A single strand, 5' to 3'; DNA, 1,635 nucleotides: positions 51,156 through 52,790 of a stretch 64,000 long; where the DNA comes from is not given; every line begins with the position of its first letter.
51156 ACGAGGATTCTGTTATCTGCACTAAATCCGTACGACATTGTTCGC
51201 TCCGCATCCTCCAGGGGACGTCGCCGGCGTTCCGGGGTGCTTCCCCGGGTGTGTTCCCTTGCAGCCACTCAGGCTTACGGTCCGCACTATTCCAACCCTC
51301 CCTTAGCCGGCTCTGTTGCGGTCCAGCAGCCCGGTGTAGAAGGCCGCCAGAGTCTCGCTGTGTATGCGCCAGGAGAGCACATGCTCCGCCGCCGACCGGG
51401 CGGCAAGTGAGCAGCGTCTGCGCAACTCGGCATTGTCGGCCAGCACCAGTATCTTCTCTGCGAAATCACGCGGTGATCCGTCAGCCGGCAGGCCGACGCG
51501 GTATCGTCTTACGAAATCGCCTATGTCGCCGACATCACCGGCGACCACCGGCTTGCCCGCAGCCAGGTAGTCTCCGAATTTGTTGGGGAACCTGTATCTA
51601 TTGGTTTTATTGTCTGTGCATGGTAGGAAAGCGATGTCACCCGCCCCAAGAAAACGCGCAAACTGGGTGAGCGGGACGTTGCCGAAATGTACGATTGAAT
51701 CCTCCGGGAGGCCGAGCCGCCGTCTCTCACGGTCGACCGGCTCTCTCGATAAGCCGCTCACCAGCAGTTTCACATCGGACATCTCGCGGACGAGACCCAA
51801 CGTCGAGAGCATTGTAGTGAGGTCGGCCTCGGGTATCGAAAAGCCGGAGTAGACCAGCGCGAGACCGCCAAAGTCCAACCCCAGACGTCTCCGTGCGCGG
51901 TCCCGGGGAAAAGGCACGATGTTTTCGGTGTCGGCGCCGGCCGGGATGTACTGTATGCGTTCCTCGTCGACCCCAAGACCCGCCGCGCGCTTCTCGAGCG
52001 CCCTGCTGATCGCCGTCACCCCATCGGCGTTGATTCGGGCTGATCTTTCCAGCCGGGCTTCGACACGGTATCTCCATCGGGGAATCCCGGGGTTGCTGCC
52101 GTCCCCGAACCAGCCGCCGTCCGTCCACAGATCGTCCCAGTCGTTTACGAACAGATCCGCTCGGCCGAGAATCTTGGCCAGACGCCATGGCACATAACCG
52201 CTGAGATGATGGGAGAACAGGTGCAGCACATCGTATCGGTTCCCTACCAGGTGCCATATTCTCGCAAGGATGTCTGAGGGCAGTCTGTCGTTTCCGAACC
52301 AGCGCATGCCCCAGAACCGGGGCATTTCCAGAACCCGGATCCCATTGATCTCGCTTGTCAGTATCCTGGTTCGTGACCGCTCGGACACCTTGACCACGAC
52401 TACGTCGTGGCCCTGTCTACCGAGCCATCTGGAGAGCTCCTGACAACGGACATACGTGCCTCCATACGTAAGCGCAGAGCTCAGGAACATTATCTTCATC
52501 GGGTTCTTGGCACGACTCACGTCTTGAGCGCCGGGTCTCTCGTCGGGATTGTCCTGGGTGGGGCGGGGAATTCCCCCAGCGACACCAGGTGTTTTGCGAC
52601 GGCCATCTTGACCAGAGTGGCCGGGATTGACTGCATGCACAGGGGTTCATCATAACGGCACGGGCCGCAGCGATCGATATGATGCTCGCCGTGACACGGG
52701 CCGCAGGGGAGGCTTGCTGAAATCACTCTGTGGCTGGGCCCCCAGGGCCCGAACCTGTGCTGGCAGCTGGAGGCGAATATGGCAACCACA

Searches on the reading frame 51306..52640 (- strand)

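Call 76: search_protein_families(library=pfam, proteins=[window:51306-52640:-], max_evalue=0.00001)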
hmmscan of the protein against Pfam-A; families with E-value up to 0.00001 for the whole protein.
window:51306-52640:- (445 aa): 4 families
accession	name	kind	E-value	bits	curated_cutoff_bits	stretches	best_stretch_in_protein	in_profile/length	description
PF13579.12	Glyco_trans_4_4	-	5.9e-17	62.9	29.7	1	60-235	1-158/158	Glycosyl transferase 4-like domain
PF13439.12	Glyco_transf_4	-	1.3e-15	58.2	28.5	1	59-239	1-169/170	Glycosyltransferase Family 4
PF13692.12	Glyco_trans_1_4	-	2.8e-12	47.5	27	1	272-403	15-142/142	Glycosyl transferases group 1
PF00534.26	Glycos_transf_1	-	6e-08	32.9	26.4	1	250-415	6-170/172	Glycosyl transferases group 1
